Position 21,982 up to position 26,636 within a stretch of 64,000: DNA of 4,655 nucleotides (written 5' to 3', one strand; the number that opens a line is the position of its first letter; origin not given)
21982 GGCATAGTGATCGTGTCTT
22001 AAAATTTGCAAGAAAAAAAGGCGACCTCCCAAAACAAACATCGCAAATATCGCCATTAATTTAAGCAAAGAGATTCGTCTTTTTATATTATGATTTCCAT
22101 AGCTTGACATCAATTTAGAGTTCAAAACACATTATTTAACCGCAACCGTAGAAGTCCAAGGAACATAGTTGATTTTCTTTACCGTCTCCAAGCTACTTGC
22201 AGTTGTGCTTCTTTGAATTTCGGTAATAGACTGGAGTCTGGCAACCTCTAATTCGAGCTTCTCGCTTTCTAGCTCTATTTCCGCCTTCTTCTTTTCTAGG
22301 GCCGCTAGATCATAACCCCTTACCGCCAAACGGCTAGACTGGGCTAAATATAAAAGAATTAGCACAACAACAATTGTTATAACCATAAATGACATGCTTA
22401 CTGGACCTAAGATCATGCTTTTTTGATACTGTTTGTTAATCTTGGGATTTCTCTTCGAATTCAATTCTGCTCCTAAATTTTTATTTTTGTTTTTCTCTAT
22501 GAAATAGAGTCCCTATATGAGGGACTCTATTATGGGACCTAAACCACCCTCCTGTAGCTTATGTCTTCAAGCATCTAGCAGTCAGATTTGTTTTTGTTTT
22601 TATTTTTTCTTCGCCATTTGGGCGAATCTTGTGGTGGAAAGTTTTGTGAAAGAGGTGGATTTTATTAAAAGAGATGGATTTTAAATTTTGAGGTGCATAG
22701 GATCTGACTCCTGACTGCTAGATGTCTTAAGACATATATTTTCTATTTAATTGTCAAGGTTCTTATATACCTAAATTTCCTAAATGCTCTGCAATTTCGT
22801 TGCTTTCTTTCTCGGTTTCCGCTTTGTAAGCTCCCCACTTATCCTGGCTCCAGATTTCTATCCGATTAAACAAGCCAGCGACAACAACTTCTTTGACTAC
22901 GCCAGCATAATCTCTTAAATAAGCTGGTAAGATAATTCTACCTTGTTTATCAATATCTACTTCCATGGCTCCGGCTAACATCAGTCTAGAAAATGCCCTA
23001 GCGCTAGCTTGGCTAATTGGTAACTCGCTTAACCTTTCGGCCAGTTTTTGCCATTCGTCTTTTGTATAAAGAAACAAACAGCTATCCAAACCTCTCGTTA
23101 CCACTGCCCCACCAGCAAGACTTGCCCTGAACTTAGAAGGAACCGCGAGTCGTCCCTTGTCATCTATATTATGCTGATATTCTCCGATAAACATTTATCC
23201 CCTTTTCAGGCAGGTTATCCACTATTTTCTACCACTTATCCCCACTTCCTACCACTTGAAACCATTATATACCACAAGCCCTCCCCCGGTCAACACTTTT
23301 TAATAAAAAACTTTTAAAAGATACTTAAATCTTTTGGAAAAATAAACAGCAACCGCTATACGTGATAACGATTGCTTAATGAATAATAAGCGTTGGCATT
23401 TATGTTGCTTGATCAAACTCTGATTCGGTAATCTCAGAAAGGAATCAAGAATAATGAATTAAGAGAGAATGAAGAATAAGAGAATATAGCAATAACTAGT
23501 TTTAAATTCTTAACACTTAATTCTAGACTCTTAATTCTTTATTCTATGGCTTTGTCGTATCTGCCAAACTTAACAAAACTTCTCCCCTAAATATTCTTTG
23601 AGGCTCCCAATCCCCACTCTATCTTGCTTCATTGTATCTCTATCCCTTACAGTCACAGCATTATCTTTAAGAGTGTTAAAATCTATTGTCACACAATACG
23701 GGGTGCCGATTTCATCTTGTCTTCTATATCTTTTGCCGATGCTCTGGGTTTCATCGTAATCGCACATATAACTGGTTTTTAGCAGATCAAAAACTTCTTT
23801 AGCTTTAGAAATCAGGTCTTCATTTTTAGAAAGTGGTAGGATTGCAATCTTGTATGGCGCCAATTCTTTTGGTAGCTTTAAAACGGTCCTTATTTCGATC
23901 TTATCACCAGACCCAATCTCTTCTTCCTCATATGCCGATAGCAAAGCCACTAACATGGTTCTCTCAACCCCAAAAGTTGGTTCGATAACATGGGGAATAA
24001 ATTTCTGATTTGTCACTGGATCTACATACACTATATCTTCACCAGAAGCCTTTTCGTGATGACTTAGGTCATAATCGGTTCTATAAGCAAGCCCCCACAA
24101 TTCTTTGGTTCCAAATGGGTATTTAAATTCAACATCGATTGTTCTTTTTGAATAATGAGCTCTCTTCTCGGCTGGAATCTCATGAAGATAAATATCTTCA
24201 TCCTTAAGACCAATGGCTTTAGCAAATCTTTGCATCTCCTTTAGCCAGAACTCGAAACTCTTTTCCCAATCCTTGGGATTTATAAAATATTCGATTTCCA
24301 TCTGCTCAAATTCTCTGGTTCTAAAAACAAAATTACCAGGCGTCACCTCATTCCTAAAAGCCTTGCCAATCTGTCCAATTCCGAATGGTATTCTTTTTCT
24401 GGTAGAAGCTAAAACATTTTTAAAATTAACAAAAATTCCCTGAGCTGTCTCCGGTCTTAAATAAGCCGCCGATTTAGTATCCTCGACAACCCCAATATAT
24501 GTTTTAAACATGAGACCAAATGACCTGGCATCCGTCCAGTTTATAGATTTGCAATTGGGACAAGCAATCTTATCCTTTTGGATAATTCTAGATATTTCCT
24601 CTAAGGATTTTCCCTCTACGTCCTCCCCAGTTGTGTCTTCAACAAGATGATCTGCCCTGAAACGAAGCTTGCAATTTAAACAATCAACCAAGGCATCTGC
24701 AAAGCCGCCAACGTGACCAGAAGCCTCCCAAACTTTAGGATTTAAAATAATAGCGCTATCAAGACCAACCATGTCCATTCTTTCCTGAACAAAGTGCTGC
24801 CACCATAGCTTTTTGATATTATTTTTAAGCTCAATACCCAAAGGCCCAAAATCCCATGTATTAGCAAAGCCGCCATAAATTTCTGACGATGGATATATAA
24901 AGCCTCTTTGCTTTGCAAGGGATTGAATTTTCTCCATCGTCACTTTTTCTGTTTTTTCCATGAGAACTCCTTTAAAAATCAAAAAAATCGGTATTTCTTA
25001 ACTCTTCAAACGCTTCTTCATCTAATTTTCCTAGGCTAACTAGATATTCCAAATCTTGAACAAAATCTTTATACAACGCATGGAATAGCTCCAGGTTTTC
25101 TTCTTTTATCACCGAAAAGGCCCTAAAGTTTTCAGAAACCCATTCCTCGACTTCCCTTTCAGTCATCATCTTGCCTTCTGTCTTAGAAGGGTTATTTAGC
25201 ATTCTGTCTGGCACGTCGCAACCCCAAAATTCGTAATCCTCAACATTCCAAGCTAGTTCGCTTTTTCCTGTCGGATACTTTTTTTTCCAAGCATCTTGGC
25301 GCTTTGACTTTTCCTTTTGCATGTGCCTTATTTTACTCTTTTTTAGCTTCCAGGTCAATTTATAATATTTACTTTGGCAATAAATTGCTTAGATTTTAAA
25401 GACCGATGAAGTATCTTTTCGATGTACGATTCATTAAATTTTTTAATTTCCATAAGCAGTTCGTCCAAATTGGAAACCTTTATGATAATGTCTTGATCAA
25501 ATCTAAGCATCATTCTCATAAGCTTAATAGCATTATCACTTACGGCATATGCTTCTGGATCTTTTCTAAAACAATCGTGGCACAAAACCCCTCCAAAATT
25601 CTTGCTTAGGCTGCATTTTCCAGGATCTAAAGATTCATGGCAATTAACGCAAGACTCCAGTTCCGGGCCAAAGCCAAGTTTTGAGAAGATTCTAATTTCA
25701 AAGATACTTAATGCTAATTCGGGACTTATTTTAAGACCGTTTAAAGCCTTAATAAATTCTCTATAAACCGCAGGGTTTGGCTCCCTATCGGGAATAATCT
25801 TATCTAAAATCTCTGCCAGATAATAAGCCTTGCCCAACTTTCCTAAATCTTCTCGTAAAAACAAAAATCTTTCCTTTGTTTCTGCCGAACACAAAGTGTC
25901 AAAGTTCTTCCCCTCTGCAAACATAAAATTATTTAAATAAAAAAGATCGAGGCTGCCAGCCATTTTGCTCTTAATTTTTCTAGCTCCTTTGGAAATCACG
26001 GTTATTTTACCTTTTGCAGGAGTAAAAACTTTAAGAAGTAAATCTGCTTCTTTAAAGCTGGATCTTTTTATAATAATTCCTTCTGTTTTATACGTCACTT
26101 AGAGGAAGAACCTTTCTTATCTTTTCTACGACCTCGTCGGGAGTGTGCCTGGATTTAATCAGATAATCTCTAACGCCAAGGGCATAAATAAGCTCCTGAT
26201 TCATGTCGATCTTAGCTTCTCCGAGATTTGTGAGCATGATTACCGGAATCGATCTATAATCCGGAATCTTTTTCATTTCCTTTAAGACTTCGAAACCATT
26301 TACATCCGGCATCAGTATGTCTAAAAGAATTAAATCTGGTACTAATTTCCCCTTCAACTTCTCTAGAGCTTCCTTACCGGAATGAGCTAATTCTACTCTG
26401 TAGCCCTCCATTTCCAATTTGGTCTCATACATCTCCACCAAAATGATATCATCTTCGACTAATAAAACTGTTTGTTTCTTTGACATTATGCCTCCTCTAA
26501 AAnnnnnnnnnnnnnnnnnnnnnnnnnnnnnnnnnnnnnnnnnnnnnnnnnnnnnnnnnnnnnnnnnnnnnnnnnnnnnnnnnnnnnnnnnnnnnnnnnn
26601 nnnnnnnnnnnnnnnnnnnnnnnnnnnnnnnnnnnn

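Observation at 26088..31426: Signalling locus: cytoplasmic GAF/PAS histidine kinase, two paralogous output-less receivers, rhomboid protease and CBS-domain site-2 protease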

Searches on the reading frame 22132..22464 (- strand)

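Call 61: search_protein_families(library=pfam, proteins=[window:22132-22464:-], max_evalue=0.1)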
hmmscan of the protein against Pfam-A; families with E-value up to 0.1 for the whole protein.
window:22132-22464:- (110 aa): 4 families
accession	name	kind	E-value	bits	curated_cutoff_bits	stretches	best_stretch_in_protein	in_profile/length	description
PF19579.4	FtsL_2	-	0.0048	17.2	24.6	1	26-94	18-86/100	Bacteriodetes cell division protein (FtsL-like)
PF15048.11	OSTbeta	-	0.034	14.7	27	1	21-92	33-104/122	Organic solute transporter subunit beta protein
PF06781.17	CrgA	-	0.07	13.7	24.8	0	3-44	19-59/89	Cell division protein CrgA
PF14828.11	Amnionless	-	0.085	12.1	30.4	1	11-104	339-430/442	Amnionless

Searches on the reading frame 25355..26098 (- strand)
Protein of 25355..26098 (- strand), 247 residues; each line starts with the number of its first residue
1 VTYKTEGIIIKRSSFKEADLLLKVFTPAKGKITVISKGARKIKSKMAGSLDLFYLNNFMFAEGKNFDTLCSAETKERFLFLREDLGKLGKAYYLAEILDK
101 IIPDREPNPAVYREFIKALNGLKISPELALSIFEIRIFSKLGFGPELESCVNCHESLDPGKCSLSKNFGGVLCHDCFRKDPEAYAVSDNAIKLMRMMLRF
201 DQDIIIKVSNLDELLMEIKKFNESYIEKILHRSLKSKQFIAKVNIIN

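Call 3: search_protein_families(library=pfam, proteins=[window:25355-26098:-], max_evalue=0.01)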
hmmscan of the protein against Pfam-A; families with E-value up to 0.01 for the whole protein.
window:25355-26098:- (247 aa): 2 families
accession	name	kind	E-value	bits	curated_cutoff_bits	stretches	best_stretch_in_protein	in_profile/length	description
PF02565.21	RecO_C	-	8.4e-31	107.3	22.1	1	82-237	1-156/157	Recombination protein O C terminal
PF11967.14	RecO_N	-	1.1e-17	64.2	27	1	1-76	1-78/80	Recombination protein O N terminal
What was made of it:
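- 25355..26098 (-): recO (context). It is the gene most constantly linked to RR1, followed by a conserved 128-aa unknown protein and glyS. Pfam RecO_N/RecO_C, call 3.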

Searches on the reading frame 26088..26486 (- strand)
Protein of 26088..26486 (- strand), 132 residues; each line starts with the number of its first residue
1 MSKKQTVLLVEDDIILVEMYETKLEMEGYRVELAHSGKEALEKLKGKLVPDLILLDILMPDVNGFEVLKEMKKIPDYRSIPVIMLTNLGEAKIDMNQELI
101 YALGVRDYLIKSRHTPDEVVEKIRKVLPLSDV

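Call 3: search_protein_families(library=pfam, proteins=[window:26088-26486:-], max_evalue=0.01)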
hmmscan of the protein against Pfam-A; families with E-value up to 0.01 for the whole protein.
window:26088-26486:- (132 aa): 1 family
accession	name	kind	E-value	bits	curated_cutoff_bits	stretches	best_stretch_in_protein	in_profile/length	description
PF00072.30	Response_reg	-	4.2e-22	78.9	30.2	1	7-123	1-110/111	Response regulator receiver domain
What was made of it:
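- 26088..26486 (-): RR1, a single-domain receiver (132 aa; D12/D13, D56, T86, K111). It has the KIDMN insertion typical of the RR1 orthologue group, and its stop region overlaps the recO start. Pfam Response_reg E=4e-22, call 3.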

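Call 16: search_protein_families(library=ncbifam, proteins=[window:26088-26486:-], max_evalue=0.01)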
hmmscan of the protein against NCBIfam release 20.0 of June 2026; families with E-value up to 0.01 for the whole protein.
window:26088-26486:- (132 aa): 99 families (the best 25 are shown)
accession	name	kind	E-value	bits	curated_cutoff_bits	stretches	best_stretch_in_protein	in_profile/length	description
TIGR02154.1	PhoB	equivalog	1.4e-21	76.9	296.2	1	4-127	2-120/226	phosphate regulon transcriptional regulator PhoB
NF045944.1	ResRegRpaBCyano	equivalog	1.2e-20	73.9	330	1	8-127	1-112/229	response regulator transcription factor RpaB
NF008199.0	PRK10955.1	equivalog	5.1e-20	72.4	341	1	6-129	3-117/232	envelope stress response regulator transcription factor CpxR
NF007135.0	PRK09581.1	equivalog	8.9e-20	70.9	474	1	7-92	5-89/457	PleD family two-component system response regulator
NF008296.0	PRK11083.1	equivalog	1.7e-18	66.9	273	1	3-127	2-118/228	two-component system response regulator CreB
NF053854.1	RespRegPhoBBctds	equivalog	3.4e-18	65.8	270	1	7-127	1-115/225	two-component system response regulator PhoB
NF040534.1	resp_reg_YycF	equivalog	5.4e-18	65.1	340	1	6-123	2-111/231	response regulator YycF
NF012227.0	AdeR_RR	equivalog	1.3e-17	64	340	1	3-127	10-126/239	efflux system response regulator transcription factor AdeR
NF040689.1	MtrAB_MtrA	equivalog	3e-17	62.7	300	1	7-126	1-112/219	MtrAB system response regulator MtrA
NF041733.1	resp_reg_CseB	equivalog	6.1e-17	61.8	350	1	6-127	2-115/228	two-component system response regulator CseB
NF038297.2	hybrid_HK_HrmK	equivalog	9e-17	60.9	725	1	2-111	488-593/607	hybrid histidine kinase/response regulator HrmK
NF033117.2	vanR_ACDEGLN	exception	6.3e-16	58.6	350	1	7-125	1-111/226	VanR-ABDEGLN family response regulator transcription factor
NF041866.1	EpsW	equivalog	1.1e-15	57.4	200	1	2-127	3-125/131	exopolysaccharide biosynthesis response regulator EpsW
NF008469.0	PRK11361.1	equivalog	3.5e-15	55.6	714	1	1-113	1-107/461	acetoacetate metabolism transcriptional regulator AtoC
NF041946.1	LuxO_transreg_Vib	equivalog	6.9e-15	54.8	800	1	9-113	1-99/463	quorum-sensing sigma-54 dependent transcriptional regulator LuxO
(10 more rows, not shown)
